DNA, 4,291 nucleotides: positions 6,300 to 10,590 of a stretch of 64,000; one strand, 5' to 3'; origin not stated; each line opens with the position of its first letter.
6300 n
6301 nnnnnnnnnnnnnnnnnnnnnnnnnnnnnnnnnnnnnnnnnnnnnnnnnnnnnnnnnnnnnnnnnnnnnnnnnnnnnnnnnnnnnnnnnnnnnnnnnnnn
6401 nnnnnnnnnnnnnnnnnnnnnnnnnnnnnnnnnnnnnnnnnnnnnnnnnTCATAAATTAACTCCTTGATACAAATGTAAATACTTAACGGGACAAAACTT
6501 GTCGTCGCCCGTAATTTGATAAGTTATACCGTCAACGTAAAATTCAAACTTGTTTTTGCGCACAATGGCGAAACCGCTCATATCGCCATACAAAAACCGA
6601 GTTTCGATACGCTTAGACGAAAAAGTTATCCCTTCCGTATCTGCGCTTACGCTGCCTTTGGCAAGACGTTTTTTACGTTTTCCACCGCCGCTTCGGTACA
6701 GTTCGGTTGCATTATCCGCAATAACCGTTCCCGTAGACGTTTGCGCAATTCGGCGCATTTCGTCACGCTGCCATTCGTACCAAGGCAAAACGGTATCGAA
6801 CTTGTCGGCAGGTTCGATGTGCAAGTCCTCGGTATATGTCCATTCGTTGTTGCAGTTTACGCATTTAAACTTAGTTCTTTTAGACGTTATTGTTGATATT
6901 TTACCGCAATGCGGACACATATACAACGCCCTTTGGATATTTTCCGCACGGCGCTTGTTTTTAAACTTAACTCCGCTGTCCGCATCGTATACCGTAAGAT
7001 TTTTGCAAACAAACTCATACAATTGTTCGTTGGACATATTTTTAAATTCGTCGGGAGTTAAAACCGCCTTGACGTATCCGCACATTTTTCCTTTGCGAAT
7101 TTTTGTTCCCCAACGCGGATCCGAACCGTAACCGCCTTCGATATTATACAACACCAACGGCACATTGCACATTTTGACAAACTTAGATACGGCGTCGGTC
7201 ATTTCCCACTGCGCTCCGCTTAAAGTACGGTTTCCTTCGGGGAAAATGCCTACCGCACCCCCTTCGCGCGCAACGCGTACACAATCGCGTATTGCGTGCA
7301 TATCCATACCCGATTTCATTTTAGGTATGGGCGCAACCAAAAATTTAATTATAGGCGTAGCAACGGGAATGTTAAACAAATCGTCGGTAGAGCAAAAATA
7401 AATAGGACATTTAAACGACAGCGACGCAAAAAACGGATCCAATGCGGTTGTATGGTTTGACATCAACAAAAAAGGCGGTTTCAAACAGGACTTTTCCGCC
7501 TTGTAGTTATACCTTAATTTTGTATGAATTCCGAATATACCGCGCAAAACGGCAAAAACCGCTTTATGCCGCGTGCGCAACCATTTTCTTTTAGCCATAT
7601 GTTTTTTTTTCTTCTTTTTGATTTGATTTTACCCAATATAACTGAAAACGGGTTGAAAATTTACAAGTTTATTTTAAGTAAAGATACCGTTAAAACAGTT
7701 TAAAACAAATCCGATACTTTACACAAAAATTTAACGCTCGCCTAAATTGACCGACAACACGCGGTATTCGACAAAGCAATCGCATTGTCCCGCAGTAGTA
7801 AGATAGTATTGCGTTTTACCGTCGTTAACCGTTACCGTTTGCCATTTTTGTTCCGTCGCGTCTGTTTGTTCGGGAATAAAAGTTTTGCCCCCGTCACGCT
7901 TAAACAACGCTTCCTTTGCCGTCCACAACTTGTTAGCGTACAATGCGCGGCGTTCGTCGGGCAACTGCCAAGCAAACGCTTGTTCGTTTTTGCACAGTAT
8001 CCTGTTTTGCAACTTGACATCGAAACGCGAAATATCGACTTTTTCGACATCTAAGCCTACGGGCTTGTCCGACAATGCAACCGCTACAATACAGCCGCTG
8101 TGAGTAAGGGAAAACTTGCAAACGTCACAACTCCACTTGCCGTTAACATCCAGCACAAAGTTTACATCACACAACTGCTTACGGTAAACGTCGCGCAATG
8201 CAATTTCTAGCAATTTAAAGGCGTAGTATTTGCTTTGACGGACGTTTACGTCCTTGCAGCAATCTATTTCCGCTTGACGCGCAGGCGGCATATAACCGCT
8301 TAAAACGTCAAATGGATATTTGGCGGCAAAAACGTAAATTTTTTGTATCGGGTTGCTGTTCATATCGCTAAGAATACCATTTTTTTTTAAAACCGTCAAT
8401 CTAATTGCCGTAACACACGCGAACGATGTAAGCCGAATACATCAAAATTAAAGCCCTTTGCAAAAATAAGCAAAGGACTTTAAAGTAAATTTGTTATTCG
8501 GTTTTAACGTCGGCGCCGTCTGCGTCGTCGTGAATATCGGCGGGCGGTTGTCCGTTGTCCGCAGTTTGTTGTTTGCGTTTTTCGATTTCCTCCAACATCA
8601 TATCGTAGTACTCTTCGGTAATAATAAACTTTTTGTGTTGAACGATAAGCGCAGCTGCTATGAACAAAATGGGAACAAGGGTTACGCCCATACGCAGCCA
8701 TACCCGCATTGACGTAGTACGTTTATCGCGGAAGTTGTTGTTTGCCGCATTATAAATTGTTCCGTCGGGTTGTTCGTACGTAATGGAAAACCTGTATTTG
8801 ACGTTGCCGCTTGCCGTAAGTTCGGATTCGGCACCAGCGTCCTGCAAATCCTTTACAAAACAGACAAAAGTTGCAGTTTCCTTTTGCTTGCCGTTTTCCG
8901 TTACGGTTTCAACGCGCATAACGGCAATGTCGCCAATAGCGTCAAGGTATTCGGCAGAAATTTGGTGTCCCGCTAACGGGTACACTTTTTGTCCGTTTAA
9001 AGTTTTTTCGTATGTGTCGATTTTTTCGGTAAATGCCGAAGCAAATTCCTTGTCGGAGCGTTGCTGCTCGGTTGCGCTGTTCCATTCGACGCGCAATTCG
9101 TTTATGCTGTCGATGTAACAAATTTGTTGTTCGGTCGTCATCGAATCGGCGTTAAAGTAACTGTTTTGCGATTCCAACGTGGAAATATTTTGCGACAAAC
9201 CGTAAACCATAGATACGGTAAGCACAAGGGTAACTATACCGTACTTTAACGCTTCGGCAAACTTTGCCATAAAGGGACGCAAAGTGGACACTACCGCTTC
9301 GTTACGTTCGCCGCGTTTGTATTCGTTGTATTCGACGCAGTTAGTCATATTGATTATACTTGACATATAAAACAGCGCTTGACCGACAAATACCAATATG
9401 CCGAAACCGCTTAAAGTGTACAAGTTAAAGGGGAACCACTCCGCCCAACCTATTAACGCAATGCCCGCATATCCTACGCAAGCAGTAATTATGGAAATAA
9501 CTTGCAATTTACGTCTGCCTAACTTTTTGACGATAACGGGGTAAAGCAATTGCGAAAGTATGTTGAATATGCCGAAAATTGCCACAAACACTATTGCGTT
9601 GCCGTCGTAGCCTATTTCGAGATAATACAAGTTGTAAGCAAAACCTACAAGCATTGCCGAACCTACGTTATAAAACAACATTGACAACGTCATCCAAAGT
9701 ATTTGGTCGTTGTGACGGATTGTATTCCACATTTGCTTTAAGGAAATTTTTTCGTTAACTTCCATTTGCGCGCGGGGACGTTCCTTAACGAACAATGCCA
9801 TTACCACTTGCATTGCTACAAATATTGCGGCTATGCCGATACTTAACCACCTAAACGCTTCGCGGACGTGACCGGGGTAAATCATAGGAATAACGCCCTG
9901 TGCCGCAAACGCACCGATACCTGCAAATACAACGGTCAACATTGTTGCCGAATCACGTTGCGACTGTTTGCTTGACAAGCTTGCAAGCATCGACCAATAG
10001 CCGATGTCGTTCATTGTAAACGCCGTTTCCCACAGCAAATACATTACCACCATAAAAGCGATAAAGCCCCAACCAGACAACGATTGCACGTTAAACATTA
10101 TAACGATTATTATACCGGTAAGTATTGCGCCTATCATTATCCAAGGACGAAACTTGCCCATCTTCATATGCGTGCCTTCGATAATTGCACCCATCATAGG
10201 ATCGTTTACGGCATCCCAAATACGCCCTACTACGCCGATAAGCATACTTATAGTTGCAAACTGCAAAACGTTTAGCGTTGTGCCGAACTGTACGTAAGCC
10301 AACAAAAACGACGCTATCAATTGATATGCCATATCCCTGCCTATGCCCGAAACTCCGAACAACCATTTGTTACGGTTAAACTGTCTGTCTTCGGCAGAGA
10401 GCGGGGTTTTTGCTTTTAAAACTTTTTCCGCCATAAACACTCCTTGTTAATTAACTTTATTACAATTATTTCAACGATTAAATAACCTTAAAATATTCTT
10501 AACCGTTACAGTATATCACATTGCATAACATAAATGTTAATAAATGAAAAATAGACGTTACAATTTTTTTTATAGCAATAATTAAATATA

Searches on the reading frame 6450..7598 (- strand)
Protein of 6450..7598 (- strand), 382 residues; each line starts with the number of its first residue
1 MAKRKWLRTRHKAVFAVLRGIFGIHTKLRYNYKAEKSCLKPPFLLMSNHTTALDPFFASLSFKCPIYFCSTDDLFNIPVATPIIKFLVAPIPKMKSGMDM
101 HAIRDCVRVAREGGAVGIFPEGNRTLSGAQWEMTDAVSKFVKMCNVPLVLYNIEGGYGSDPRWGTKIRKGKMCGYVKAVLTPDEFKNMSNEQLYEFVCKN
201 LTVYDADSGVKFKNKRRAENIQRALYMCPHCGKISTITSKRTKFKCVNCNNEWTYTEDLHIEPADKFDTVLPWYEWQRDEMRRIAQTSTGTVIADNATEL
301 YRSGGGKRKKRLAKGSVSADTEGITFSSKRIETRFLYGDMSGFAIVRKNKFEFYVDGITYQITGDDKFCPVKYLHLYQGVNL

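Call 56: search_protein_families(library=pfam, proteins=[window:6450-7598:-], max_evalue=0.0001)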
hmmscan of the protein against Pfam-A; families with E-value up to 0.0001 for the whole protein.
window:6450-7598:- (382 aa): 1 family
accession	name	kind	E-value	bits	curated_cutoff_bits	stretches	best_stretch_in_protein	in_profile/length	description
PF01553.26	Acyltransferase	-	6.1e-14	52.4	23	1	38-148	11-126/132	Acyltransferase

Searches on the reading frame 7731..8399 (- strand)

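Call 56: search_protein_families(library=pfam, proteins=[window:7731-8399:-], max_evalue=0.0001)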
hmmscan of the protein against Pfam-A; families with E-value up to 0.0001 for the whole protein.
window:7731-8399:- (222 aa): 1 family
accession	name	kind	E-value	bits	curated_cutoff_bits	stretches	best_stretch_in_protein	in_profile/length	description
PF01648.25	ACPS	-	5e-11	43.1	25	1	113-192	1-87/111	4'-phosphopantetheinyl transferase superfamily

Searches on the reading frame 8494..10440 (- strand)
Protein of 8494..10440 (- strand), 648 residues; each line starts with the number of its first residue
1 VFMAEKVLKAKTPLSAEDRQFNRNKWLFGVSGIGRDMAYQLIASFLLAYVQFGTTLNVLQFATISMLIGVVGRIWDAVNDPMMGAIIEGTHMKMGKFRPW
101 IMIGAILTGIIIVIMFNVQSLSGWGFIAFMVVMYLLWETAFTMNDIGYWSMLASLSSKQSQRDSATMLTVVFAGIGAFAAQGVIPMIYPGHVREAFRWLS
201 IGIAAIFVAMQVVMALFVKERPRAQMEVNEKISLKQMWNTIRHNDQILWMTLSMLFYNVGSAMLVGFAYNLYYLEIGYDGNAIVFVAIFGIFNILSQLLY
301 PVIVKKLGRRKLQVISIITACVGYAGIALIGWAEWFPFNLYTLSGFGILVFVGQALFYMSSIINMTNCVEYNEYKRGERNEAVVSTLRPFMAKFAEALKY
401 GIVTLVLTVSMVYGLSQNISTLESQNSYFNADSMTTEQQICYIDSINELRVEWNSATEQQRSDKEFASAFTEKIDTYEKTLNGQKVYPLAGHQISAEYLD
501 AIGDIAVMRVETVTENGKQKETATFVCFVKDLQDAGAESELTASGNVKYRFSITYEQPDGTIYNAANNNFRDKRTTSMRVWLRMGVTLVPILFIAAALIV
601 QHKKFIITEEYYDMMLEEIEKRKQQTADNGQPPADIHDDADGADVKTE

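Call 56: search_protein_families(library=pfam, proteins=[window:8494-10440:-], max_evalue=0.0001)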
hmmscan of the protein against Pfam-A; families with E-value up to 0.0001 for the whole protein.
window:8494-10440:- (648 aa): 2 families
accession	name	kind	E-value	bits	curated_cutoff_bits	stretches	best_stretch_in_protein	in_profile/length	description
PF13347.12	MFS_2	-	6e-48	163.9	27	1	28-412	2-385/427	MFS/sugar transport protein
PF07690.21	MFS_1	-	6.4e-13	48.8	33.4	1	98-359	62-311/347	Major Facilitator Superfamily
